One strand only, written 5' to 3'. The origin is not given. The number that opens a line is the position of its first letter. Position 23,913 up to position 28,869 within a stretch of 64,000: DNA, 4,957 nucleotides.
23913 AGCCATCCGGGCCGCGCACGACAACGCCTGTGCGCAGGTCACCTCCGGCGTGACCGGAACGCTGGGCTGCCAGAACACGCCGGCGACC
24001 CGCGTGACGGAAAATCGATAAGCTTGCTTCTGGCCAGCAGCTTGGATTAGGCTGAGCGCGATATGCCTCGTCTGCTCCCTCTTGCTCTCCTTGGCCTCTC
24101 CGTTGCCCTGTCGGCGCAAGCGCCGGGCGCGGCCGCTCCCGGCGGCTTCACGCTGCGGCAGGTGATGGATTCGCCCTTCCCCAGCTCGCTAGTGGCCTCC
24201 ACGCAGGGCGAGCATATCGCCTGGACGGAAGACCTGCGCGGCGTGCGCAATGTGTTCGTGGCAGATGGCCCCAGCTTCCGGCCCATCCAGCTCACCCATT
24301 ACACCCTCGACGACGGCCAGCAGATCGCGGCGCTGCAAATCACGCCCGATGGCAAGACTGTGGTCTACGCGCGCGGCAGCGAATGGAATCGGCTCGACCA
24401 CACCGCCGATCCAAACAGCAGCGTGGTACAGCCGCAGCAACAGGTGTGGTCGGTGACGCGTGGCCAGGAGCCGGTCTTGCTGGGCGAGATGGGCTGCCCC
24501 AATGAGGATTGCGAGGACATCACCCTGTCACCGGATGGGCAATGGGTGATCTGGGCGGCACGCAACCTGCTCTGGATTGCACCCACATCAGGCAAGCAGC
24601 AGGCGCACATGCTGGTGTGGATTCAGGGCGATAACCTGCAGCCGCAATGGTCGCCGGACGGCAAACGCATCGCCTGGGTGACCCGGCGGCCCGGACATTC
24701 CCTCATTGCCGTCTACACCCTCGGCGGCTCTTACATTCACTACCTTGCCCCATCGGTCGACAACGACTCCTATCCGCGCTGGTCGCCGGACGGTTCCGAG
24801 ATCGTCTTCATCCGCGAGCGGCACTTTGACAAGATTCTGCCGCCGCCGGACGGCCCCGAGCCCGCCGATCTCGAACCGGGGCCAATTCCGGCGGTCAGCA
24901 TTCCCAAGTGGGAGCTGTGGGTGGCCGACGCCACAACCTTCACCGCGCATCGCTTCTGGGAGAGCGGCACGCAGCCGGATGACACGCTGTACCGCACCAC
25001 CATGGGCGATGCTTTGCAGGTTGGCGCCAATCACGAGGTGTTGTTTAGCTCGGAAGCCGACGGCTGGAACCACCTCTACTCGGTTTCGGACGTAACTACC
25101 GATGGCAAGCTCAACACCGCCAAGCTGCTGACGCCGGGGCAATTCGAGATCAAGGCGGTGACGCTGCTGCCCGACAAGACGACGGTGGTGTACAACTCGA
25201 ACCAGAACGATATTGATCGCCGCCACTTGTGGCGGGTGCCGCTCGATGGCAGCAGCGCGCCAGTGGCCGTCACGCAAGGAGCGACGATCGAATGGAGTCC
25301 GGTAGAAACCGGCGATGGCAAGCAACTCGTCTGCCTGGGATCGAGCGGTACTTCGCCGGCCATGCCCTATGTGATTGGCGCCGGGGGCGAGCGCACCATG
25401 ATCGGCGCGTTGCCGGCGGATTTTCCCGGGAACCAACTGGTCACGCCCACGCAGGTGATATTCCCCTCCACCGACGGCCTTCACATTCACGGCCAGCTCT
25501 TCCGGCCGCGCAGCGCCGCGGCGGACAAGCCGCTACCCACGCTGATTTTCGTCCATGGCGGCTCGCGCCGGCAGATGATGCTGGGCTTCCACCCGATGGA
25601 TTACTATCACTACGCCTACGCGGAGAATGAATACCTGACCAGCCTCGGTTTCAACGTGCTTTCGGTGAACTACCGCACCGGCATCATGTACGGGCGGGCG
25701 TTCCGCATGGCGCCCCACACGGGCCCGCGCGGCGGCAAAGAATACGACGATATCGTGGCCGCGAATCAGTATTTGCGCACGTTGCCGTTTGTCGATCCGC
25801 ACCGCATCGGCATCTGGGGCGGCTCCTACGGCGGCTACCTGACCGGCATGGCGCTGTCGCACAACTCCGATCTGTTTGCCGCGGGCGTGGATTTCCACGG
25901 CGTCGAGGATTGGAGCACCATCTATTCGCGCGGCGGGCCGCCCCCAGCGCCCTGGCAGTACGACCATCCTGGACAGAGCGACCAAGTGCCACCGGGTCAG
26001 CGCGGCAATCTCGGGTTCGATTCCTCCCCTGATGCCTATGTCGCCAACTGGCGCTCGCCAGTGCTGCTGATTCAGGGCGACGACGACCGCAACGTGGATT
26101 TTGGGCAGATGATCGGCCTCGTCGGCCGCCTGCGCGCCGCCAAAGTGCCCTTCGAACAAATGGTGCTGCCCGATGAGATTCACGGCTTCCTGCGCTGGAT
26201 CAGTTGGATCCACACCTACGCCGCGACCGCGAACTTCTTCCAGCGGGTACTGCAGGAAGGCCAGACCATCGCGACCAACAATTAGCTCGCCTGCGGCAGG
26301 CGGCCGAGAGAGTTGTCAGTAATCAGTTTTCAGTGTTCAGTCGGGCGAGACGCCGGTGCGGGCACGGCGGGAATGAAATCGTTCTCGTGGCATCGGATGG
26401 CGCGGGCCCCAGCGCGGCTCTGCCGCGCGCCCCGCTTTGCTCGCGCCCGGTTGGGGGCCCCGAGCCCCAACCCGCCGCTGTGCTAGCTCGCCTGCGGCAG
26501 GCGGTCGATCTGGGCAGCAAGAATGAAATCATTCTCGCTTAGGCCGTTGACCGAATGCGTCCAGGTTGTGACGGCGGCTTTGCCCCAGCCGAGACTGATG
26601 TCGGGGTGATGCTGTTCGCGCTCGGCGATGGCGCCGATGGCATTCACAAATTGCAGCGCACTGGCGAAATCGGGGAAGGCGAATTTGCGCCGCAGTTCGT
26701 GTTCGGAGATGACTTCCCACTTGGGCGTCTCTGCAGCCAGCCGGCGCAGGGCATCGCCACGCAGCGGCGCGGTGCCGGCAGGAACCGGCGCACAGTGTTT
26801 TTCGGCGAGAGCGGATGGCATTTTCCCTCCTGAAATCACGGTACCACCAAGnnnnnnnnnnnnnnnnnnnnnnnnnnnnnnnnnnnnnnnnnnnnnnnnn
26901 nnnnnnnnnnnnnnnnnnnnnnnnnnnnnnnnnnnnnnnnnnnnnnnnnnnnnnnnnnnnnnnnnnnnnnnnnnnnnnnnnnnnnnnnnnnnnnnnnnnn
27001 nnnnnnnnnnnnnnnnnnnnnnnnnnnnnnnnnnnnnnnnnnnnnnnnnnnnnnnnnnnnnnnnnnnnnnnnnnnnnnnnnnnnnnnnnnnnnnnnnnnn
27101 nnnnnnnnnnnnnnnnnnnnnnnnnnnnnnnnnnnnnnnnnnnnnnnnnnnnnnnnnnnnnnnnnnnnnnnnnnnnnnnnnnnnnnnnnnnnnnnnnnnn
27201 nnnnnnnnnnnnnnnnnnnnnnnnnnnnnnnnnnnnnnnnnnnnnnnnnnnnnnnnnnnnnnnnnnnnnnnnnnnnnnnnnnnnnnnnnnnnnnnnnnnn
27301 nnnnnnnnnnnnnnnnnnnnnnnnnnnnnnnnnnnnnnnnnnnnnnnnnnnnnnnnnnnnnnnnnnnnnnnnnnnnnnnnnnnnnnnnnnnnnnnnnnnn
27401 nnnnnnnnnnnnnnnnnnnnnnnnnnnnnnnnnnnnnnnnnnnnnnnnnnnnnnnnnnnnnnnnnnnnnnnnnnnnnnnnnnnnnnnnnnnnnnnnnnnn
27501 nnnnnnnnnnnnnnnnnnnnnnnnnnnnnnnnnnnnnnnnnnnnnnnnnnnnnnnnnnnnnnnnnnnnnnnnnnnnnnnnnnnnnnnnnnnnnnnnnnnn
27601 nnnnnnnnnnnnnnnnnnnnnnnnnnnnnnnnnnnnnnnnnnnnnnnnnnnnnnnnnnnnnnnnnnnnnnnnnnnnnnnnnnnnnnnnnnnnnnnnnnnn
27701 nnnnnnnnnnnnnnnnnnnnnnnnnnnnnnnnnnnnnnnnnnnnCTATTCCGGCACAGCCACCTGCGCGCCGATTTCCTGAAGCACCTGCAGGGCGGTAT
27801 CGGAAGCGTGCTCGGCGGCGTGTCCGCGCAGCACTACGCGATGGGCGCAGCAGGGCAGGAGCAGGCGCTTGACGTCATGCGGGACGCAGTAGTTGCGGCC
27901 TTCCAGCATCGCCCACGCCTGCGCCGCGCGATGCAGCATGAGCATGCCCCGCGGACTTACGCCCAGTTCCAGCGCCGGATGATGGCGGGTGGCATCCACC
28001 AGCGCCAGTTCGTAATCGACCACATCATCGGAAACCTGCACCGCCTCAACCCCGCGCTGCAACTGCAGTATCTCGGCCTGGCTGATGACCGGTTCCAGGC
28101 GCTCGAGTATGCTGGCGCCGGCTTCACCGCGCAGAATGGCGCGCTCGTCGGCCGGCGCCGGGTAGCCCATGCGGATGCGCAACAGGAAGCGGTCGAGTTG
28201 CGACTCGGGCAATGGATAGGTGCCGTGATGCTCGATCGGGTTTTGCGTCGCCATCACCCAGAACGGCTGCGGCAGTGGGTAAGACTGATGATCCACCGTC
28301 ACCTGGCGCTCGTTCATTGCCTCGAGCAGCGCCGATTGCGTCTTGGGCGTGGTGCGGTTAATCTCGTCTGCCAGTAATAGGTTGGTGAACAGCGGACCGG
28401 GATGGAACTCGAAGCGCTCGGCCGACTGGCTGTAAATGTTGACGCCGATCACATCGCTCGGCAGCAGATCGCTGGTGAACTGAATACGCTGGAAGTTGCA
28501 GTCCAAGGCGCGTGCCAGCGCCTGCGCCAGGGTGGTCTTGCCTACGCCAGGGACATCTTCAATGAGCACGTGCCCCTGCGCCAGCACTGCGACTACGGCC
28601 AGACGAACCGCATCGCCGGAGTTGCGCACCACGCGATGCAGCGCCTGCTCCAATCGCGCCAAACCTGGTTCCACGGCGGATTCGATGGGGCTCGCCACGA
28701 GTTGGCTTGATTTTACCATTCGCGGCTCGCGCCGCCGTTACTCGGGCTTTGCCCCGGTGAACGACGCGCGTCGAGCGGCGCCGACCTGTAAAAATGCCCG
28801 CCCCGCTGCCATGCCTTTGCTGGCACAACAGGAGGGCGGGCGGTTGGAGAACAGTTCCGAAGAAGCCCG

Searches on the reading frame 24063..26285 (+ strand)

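Call 57: search_protein_families(library=pfam, proteins=[window:24063-26285:+], max_evalue=0.001)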
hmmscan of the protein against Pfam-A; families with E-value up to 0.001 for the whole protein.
window:24063-26285:+ (740 aa): 6 families
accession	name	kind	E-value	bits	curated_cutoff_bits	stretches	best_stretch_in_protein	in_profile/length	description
PF00326.27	Peptidase_S9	-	8.4e-38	130.4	22.6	1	520-731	5-211/213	Prolyl oligopeptidase family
PF07676.18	PD40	-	9.2e-18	64.1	20.9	1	188-211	8-32/38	WD40-like Beta Propeller Repeat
PF00930.27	DPPIV_N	-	2e-15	56.8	22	1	321-407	245-327/354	Dipeptidyl peptidase IV (DPP IV) N-terminal region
PF01738.24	DLH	-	1.3e-08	35.2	21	1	561-715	78-194/217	Dienelactone hydrolase family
PF20434.5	BD-FAE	-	4.9e-07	29.9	26.8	1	486-686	8-211/215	BD-FAE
PF02129.25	Peptidase_S15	-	4.6e-05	23.7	23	0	471-629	1-145/262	X-Pro dipeptidyl-peptidase (S15 family)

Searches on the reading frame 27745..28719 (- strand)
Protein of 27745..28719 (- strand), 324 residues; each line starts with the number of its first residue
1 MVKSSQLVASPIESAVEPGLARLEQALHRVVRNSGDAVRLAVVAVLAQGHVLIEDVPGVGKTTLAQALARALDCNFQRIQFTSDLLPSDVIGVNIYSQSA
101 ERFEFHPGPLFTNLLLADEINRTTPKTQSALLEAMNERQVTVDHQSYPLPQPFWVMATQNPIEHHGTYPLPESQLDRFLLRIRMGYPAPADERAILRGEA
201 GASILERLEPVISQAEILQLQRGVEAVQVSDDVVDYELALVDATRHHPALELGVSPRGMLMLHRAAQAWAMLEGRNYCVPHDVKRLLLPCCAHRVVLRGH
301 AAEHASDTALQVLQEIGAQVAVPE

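Call 57: search_protein_families(library=pfam, proteins=[window:27745-28719:-], max_evalue=0.001)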
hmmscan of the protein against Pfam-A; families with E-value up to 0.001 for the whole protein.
window:27745-28719:- (324 aa): 8 families
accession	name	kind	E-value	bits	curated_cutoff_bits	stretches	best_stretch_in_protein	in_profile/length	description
PF07726.17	AAA_3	-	8.6e-66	220.2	27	1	50-180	1-131/131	ATPase family associated with various cellular activities (AAA)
PF17863.7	AAA_lid_2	-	1.7e-22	79.4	22.7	1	243-311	2-69/74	AAA lid domain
PF07728.20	AAA_5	-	6.1e-14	52.6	22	1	51-178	2-139/139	AAA domain (dynein-related subfamily)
PF20030.5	bpMoxR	-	2.3e-07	30.5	27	1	35-199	18-181/205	MoxR domain in the MoxR-vWA-beta-propeller ternary systems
PF00004.35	AAA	-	1.7e-06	28.9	21.2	1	56-161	6-111/131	ATPase family associated with various cellular activities (AAA)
PF05496.18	RuvB_N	-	7.5e-06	26.2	27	1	47-141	32-114/159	Holliday junction DNA helicase RuvB P-loop domain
PF20720.3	nSTAND3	-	0.00036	20.7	27.2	1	37-72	6-41/155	Novel STAND NTPase 3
PF13238.12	AAA_18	-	0.00085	20.2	29.4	0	52-80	2-29/128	AAA domain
